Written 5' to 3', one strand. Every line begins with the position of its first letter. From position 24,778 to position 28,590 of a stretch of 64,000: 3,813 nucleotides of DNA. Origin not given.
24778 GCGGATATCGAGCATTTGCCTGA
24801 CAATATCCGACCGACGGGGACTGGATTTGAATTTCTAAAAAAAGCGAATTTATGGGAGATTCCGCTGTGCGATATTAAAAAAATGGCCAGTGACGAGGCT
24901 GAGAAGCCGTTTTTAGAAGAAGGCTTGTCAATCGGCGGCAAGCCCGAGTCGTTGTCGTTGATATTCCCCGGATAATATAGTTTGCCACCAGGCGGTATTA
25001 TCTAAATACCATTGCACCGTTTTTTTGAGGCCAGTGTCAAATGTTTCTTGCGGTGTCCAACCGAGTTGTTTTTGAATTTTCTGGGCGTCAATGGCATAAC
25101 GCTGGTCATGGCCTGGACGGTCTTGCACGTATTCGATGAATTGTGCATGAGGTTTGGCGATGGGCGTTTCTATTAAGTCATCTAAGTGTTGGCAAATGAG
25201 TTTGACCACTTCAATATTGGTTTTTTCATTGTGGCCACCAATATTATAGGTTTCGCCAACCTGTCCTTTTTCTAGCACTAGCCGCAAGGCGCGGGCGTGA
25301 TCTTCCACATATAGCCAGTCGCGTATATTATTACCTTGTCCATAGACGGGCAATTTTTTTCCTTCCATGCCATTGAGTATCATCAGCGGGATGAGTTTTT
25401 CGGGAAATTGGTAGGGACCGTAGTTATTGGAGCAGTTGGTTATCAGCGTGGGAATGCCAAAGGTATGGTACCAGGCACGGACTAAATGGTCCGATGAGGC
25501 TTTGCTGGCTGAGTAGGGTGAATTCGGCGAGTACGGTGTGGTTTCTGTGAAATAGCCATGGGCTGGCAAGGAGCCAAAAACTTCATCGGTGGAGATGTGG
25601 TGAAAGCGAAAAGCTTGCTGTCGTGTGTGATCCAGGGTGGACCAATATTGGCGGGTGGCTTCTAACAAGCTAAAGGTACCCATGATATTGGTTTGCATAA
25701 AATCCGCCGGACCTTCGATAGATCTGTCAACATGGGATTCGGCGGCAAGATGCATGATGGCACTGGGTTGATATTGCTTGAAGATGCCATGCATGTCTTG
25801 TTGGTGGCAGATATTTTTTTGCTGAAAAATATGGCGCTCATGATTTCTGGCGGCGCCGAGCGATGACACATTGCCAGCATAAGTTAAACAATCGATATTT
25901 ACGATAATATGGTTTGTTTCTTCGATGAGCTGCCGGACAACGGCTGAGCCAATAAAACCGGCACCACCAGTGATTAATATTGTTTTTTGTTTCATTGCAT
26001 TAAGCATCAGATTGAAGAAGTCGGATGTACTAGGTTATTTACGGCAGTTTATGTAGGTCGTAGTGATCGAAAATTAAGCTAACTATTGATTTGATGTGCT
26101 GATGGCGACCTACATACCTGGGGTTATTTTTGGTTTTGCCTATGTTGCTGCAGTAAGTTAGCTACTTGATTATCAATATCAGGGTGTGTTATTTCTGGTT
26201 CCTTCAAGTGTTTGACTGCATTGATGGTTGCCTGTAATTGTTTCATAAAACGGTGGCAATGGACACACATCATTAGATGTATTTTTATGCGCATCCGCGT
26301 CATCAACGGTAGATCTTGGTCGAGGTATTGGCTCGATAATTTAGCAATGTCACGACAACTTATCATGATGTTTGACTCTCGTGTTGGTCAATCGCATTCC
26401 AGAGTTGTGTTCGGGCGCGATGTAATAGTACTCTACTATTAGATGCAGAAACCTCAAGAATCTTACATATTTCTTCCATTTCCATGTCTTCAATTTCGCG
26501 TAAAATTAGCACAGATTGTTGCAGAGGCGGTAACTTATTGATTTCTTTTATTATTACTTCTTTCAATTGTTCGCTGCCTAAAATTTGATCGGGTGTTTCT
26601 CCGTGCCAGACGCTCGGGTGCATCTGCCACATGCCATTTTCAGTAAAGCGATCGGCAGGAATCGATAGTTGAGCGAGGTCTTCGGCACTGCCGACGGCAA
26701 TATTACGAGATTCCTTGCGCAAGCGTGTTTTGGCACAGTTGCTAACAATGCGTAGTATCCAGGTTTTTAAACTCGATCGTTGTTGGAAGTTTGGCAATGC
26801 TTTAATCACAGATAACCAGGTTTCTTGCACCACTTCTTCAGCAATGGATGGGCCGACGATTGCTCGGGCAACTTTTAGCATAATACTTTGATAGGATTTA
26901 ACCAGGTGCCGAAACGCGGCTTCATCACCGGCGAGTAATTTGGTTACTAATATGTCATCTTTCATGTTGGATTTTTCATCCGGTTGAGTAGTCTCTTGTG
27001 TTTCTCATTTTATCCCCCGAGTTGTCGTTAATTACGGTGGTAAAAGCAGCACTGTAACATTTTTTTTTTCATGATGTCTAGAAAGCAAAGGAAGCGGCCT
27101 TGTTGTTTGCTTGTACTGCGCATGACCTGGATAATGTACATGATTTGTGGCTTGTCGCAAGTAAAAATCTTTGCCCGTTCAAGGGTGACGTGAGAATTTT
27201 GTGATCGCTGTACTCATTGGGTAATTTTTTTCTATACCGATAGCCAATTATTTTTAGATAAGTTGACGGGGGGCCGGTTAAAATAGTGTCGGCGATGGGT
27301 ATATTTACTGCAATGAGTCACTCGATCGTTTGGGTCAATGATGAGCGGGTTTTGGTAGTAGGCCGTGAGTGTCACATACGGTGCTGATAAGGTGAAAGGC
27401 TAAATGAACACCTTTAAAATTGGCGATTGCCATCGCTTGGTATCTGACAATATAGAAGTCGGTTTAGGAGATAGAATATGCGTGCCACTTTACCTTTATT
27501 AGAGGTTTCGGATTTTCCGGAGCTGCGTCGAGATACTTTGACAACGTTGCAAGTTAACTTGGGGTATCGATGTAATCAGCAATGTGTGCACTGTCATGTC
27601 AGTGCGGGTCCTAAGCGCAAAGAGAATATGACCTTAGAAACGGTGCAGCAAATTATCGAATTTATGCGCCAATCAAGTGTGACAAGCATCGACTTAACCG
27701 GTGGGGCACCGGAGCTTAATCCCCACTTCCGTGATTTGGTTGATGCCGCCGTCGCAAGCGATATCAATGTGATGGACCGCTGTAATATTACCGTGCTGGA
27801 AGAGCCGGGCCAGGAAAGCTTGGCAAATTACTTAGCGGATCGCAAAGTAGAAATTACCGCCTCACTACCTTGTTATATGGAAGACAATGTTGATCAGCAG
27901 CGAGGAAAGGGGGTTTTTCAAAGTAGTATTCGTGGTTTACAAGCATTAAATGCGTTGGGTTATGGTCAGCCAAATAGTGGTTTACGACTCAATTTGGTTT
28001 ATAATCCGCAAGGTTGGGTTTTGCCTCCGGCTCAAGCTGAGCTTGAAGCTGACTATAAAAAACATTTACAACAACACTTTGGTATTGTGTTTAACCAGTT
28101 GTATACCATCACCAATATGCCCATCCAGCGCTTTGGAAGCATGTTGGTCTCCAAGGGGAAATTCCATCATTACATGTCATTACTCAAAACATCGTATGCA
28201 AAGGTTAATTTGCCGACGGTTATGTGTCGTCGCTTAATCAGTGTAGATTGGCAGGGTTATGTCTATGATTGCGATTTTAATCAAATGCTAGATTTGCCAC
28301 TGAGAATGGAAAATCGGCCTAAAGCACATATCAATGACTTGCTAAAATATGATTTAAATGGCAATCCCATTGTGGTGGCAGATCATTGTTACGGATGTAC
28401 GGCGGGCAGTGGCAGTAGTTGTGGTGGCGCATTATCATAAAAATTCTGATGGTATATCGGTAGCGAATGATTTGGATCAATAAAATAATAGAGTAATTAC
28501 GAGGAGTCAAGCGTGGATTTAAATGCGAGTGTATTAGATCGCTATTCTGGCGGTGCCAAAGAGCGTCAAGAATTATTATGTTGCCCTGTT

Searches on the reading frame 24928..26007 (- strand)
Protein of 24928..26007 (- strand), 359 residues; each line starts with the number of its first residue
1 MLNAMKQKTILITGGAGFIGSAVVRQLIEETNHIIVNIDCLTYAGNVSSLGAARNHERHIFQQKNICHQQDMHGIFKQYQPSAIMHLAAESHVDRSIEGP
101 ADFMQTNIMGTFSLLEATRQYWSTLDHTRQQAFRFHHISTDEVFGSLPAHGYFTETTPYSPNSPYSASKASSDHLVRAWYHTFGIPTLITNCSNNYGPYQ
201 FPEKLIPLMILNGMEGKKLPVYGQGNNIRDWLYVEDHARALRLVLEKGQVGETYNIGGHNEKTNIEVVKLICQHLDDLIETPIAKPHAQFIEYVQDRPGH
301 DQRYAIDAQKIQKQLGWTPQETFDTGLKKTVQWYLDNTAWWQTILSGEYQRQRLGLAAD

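Call 61: search_protein_families(library=pfam, proteins=[window:24928-26007:-], max_evalue=0.001)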
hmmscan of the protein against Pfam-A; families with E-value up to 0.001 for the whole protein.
window:24928-26007:- (359 aa): 7 families
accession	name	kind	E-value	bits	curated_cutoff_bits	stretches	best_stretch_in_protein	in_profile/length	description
PF16363.11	GDP_Man_Dehyd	-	3.2e-93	313.2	27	1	11-330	1-332/332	GDP-mannose 4,6 dehydratase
PF01370.27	Epimerase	-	3.4e-66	223.5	20.9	1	10-257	1-240/240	NAD dependent epimerase/dehydratase family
PF04321.23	RmlD_sub_bind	-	4.8e-13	49.3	27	1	9-316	2-268/287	RmlD substrate binding domain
PF01073.25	3Beta_HSD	-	4.5e-12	46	22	1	11-240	1-224/280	3-beta hydroxysteroid dehydrogenase/isomerase family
PF02719.21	Polysacc_synt_2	-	1.5e-11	44.5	20.2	1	10-120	1-117/293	Polysaccharide biosynthesis protein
PF07993.18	NAD_binding_4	-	1.6e-09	37.8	20.1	1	82-194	90-206/258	Male sterility protein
PF00106.31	adh_short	-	3.3e-05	23.9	26.6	0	8-78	1-70/195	short chain dehydrogenase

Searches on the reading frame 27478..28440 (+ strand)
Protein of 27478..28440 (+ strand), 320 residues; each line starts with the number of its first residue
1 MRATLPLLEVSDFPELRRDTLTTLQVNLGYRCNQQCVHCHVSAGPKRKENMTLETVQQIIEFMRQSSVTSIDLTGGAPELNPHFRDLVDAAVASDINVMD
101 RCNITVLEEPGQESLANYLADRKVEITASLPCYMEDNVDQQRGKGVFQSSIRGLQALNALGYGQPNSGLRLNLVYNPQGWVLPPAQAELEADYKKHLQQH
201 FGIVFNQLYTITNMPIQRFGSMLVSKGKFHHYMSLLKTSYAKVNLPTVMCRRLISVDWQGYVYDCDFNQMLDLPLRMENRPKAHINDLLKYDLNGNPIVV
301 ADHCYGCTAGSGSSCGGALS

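Call 61: search_protein_families(library=pfam, proteins=[window:27478-28440:+], max_evalue=0.001)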
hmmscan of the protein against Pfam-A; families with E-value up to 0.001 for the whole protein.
window:27478-28440:+ (320 aa): 3 families
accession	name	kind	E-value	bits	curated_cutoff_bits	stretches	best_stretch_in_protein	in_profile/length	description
PF12345.13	DUF3641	-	4.1e-58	195.6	24.9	1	182-318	1-134/134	Protein of unknown function (DUF3641)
PF04055.27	Radical_SAM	-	5.4e-11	43.4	29.5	1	26-162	1-141/166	Radical SAM superfamily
PF13353.11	Fer4_12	-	0.00025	21.8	22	1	32-88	15-74/137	4Fe-4S single cluster domain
